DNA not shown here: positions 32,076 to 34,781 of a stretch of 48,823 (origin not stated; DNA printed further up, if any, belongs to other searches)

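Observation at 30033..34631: Divergent short SecA-like ATPase with hydrophobic C-terminal tail heading a phosphoesterase/HD/GNAT operon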

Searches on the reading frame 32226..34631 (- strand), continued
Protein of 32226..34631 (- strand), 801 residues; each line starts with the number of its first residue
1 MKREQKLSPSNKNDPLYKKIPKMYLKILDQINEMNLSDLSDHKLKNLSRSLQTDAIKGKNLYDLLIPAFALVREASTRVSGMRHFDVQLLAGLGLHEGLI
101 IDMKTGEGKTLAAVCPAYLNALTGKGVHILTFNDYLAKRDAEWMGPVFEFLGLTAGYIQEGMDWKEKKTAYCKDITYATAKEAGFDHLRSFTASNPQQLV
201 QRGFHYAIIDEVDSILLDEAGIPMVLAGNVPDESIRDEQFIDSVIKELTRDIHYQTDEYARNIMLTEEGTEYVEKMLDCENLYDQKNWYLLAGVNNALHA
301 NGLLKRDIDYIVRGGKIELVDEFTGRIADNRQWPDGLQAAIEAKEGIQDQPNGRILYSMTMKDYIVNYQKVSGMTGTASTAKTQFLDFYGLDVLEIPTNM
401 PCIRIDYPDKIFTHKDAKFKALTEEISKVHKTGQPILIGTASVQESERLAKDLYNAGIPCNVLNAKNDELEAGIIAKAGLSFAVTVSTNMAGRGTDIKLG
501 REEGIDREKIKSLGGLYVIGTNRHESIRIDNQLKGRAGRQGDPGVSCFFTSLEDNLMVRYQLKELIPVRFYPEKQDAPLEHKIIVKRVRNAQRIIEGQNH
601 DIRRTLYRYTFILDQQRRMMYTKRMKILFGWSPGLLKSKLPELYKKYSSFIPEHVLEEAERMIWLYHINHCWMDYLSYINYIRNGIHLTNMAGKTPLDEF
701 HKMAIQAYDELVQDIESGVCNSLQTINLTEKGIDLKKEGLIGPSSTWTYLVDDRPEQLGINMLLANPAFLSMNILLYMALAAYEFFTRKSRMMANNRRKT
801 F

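Call 14: find_encoding_contigs(protein=P0074, flank=8000, max_places=2)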
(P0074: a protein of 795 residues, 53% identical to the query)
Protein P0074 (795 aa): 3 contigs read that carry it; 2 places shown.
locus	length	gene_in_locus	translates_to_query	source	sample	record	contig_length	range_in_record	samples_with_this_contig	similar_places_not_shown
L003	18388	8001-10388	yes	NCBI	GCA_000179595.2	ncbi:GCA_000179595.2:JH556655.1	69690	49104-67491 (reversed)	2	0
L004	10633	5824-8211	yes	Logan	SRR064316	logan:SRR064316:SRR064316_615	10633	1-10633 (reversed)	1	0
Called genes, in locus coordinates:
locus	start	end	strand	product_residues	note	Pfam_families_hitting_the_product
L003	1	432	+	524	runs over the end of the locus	PF01694:Rhomboid, PF13428:TPR_14 (faint), PF13424:TPR_12 (faint), PF13432:TPR_16 (faint), PF00515:TPR_1 (faint), PF07719:TPR_2 (weak), PF13181:TPR_8 (weak)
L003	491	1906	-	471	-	PF00990:GGDEF, PF13487:HD_5, PF01966:HD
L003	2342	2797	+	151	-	PF16697:Yop-YscD_cpl, PF00498:FHA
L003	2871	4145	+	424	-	PF01098:FTSW_RODA_SPOVE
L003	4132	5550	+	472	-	PF03717:PBP_dimer (faint), PF21922:PBP_dimer_2, PF00905:Transpeptidase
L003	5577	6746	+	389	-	-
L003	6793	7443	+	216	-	PF00702:Hydrolase, PF13419:HAD_2, PF13242:Hydrolase_like (weak)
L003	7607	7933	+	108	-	-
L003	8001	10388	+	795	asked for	PF07517:SecA_DEAD, PF00270:DEAD (weak), PF01043:SecA_PP_bind, PF21090:P-loop_SecA, PF07516:SecA_SW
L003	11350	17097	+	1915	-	-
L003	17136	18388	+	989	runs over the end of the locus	-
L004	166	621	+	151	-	PF16697:Yop-YscD_cpl, PF00498:FHA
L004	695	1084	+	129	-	-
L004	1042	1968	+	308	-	PF01098:FTSW_RODA_SPOVE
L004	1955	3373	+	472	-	PF03717:PBP_dimer (faint), PF21922:PBP_dimer_2, PF00905:Transpeptidase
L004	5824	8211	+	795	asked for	PF07517:SecA_DEAD, PF00270:DEAD (weak), PF01043:SecA_PP_bind, PF21090:P-loop_SecA, PF07516:SecA_SW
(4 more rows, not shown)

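Call 18: find_related_loci(query=window:32226-34631:-, collection=genome_contigs, flank=6000)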
Query window:32226-34631:- (801 aa) in genome_contigs; peptide patterns used: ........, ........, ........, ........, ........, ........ (x = any residue, [..] = any of these).
14 stretches matched a pattern, but none encodes a relative of the query by tblastn (E <= 1e-3).
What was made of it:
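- Tried and rejected: A single-protein scan of species genomes for close relatives found nothing (call 18).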

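Call 28: search_protein_families(library=pfam, max_evalue=1, proteins=[L003:7607-7933:+, L002:7621-7968:+])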
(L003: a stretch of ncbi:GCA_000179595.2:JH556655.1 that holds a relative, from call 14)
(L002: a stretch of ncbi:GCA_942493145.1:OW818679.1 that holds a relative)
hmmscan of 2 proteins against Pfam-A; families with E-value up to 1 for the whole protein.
L003:7607-7933:+ (108 aa): 4 families
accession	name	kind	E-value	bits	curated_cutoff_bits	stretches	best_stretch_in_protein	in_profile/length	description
PF06454.17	THH1_TOM1-3_dom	-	0.021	14.7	25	1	18-97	28-108/273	THH1/TOM1/TOM3 domain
PF06173.18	DUF986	-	0.088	13.3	23.6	1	10-91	5-83/148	Protein of unknown function (DUF986)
PF09191.16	CD4-extracel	-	0.24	12.3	26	1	34-64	25-55/107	CD4, extracellular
PF22459.2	PrgX_C_TPR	-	0.34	11.2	27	0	2-36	12-46/190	Pheromone cCF10 receptor, C-terminal TPR region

L002:7621-7968:+ (115 aa): 0 families

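Call 29: search_protein_families(library=ncbifam, max_evalue=1, proteins=[L003:7607-7933:+, L002:7621-7968:+])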
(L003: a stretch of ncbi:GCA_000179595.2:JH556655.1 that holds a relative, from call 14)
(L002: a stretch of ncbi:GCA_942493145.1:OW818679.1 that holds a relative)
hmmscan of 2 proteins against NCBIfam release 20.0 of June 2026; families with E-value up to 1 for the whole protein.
L003:7607-7933:+ (108 aa): 4 families
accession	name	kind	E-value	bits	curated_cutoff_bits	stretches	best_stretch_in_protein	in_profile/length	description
TIGR00911.1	2A0308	subfamily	0.0026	16.3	701.8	1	7-76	84-151/505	L-type amino acid transporter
NF002791.0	PRK02913.1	equivalog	0.061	13.3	152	1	6-91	4-86/152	DUF986 family protein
TIGR03940.1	PGA_PgaD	equivalog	0.24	11.4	31.45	1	54-105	41-91/141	poly-beta-1,6-N-acetyl-D-glucosamine biosynthesis protein PgaD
NF009312.0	PRK12672.1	subfamily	0.81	9.8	122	0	5-33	8-36/122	putative monovalent cation/H+ antiporter subunit G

L002:7621-7968:+ (115 aa): 0 families

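Call 37: find_encoding_contigs(protein=P0001, flank=1000, max_places=3)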
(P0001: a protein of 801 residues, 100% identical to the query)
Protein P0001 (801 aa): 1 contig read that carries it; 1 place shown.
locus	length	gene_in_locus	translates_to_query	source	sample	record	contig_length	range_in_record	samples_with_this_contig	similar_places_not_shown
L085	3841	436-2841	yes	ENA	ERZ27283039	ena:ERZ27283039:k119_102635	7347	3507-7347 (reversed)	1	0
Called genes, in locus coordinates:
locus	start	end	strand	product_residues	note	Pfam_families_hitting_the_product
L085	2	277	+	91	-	?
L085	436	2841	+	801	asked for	PF07517:SecA_DEAD, PF01043:SecA_PP_bind, PF21090:P-loop_SecA, PF07516:SecA_SW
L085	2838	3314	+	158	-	PF00149:Metallophos (faint), PF12850:Metallophos_2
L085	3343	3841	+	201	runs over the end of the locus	PF12917:YfbR-like, PF13023:HD_3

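Call 53: predict_structure(alignment_id=A3)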
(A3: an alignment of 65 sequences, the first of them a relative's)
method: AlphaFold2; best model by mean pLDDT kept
length: 801 residues; sequences in the alignment: 65
mean_pLDDT: 83.6   pTM: 0.81
mean pLDDT of the five models: 83.6, 81.7, 81.1, 80.9, 79.5
residues with pLDDT >= 90: 368; 70-90: 314; 50-70: 88; < 50: 31
segments of 3 or more residues with pLDDT < 50: 1-13, 758-770, 798-801
pLDDT, mean of each block of 10 residues (from residue 1): 32 60 94 95 98 97 97 97 93 97 81 97 96 88 96 95 92 96 92 89 93 85 80 66 93 81 83 91 77 85 82 78 59 77 81 78 92 89 89 87 88 94 96 92 83 94 67 82 82 69 88 92 78 77 90 82 83 92 85 74 79 92 94 90 92 92 93 87 70 74 93 95 90 86 70 53 45 61 71 55 34
secondary structure, 60 per line:
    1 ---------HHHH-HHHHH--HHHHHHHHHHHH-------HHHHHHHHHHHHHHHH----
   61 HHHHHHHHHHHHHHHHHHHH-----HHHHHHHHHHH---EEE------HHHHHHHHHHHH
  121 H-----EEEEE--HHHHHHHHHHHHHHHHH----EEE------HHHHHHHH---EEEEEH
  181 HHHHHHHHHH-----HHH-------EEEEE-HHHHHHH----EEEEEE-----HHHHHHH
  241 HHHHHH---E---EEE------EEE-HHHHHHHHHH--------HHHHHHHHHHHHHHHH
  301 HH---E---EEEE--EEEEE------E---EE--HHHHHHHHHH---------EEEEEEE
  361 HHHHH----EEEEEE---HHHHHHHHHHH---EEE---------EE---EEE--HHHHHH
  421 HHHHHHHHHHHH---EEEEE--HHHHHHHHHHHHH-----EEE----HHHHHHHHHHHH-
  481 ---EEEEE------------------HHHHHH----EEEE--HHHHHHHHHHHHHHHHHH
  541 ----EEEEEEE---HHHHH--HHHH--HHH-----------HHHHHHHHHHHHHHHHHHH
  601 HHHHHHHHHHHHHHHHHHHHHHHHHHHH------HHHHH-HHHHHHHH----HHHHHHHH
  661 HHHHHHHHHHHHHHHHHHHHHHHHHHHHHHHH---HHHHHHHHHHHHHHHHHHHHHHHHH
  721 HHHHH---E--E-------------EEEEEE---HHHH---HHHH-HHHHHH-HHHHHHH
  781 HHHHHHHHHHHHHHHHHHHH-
elements in order (helices of 4 or more, strands of 3 or more residues): H10-13 H15-19 H22-33 H41-56 H61-80 H86-96 E100-102 H109-121 E127-131 H134-150 E155-157 H164-171 E175-179 H180-190 E206-210 H212-218 E223-228 H234-246 E254-256 E263-265 H267-276 H285-302 E310-313 E316-320 H335-344 E354-360 H361-365 E370-375 H379-389 E393-395 E410-412 H415-432 E436-440 H443-455 E461-463 H468-479 E484-488 H507-512 E517-520 H523-540 E545-551 H555-559 H562-565 H582-628 H635-639 H641-648 H653-692 H696-725 E746-751 H755-758 H762-765 H767-772 H774-800
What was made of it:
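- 32676..32747 (-): remnant of the helical wing domain (about residues 629-652). The model shows only two short helices, 635-648 (call 53).
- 32385..32405 (-): PSSTWTY clade signature (residues 743-749), predicted beta-strand. Strand 746-751 in the model (call 53).
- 32274..32345 (-): hydrophobic tail segment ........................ (residues 763-786). It follows a disordered linker (758-770, pLDDT below 50), and the helix 774-800 has pLDDT of about 55-71 (call 53).
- AlphaFold gives low confidence for the tail and no information on what it contacts (call 53). The tail emerges directly after the conserved STWTY beta-strand (call 53). AlphaFold does not dock the helix with confidence (pLDDT about 55-71, call 53). 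The model is confident (call 53).
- Tried and rejected: The structure prediction could not resolve what the tail contacts (low pLDDT, call 53).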

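Call 56: fold_search(model_id=the predicted structure, library=pdb)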
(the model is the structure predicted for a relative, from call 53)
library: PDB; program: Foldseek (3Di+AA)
matches with E <= 10: 1131; with E <= 0.001: 480
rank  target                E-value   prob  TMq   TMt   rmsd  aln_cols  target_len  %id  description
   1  1tf5                  3.4e-60  1.00  0.71  0.73   7.0       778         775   39  Crystal structure of SecA in an open conformation from Bacillus Subtilis (released 2004-08-03)
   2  3jv2_B                1.2e-59  1.00  0.73  0.77   5.9       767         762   40  Crystal Structure of B. subtilis SecA with bound peptide (released 2009-11-24)
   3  1tf2                  2.7e-59  1.00  0.72  0.74   6.9       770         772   39  Crystal structure of SecA:ADP in an open conformation from Bacillus Subtilis (released 2004-08-03)
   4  3jv2_A                3.7e-58  1.00  0.73  0.77   5.9       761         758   40  Crystal Structure of B. subtilis SecA with bound peptide (released 2009-11-24)
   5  6itc_A                1.2e-56  1.00  0.77  0.80   4.1       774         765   39  Structure of a substrate engaged SecA-SecY protein translocation machine (released 2019-06-12)
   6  4uaq                  6.5e-55  1.00  0.70  0.79  11.7       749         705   40  Crystal structure of the accessory translocation ATPase, SecA2, from Mycobacterium tuberculosis (released 2015-09-09)
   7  6sxh                  1.1e-54  1.00  0.69  0.71  13.4       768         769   39  Crystal structure of the accessory translocation ATPase, SecA2, from Clostridium difficile (released 2020-10-07)
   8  3iqy                  1.5e-54  1.00  0.71  0.71  13.6       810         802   38  Active site mutants of B. subtilis SecA (released 2010-08-11)
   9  5eul_A                2.3e-54  1.00  0.76  0.81   6.4       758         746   39  Structure of the SecA-SecY complex with a translocating polypeptide substrate (released 2016-03-09)
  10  4ys0                  4.7e-54  1.00  0.66  0.65  12.6       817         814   38  Conformational changes of the clamp of the protein translocation ATPase SecA from Thermotoga maritima (released 2015-06-03)
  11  1nl3_B                5.7e-54  1.00  0.67  0.64  14.1       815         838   37  CRYSTAL STRUCTURE OF THE SECA PROTEIN TRANSLOCATION ATPASE FROM MYCOBACTERIUM TUBERCULOSIS in APO FORM (released 2003-03-04)
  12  1nkt_A                5.7e-54  1.00  0.66  0.63  13.9       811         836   37  CRYSTAL STRUCTURE OF THE SECA PROTEIN TRANSLOCATION ATPASE FROM MYCOBACTERIUM TUBERCULOSIS COMPLEX WITH ADPBS (released 2003-03-04)
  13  1nl3_A                2.1e-53  1.00  0.67  0.64  13.6       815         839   37  CRYSTAL STRUCTURE OF THE SECA PROTEIN TRANSLOCATION ATPASE FROM MYCOBACTERIUM TUBERCULOSIS in APO FORM (released 2003-03-04)
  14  1m6n                  4.2e-53  1.00  0.70  0.70  13.6       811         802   38  Crystal structure of the SecA translocation ATPase from Bacillus subtilis (released 2002-09-20)
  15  2vda_MODEL_1_A        6.4e-53  1.00  0.63  0.61  10.1       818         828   38  Solution structure of the SecA-signal peptide complex (released 2007-11-27)
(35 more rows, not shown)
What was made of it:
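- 32226..34631 (-): secA2-type translocation ATPase gene, 801 aa. AlphaFold2 model mean pLDDT 83.6 with a SecA fold (calls 53, 56).
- Confident SecA fold: pLDDT 83.6, TM-score 0.71-0.77 to B. subtilis SecA (calls 53, 56).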

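Call 65: search_protein_representatives(protein=window:32226-34631:-)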
Query: 801 residues. Proteins with E-value up to 0.001 (for the whole library): 23966; up to 1e-10: 15681; up to 1e-30: 6188. The best 150 are listed.
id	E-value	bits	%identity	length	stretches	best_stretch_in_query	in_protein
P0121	3.7e-244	829.1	51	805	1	34-767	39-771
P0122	7.9e-217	738.7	48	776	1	18-764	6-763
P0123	6.7e-216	735.7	50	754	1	22-759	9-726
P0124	5.7e-204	696.2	47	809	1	61-780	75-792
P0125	7.1e-204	695.9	48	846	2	65-630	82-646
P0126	5.3e-202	689.7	47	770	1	27-771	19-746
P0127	2.5e-197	674.2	50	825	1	52-758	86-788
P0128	3.0e-195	667.4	52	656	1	31-632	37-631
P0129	2.3e-194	664.4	47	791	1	68-790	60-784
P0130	3.7e-194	663.8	44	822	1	23-764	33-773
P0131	9.2e-194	662.4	46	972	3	253-638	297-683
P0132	6.2e-193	659.7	44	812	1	33-764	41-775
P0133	1.9e-191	654.8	45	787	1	28-754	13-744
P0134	8.4e-191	652.7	45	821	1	64-784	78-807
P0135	8.0e-187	639.5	46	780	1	69-753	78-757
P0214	7.1e-158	543.8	43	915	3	18-517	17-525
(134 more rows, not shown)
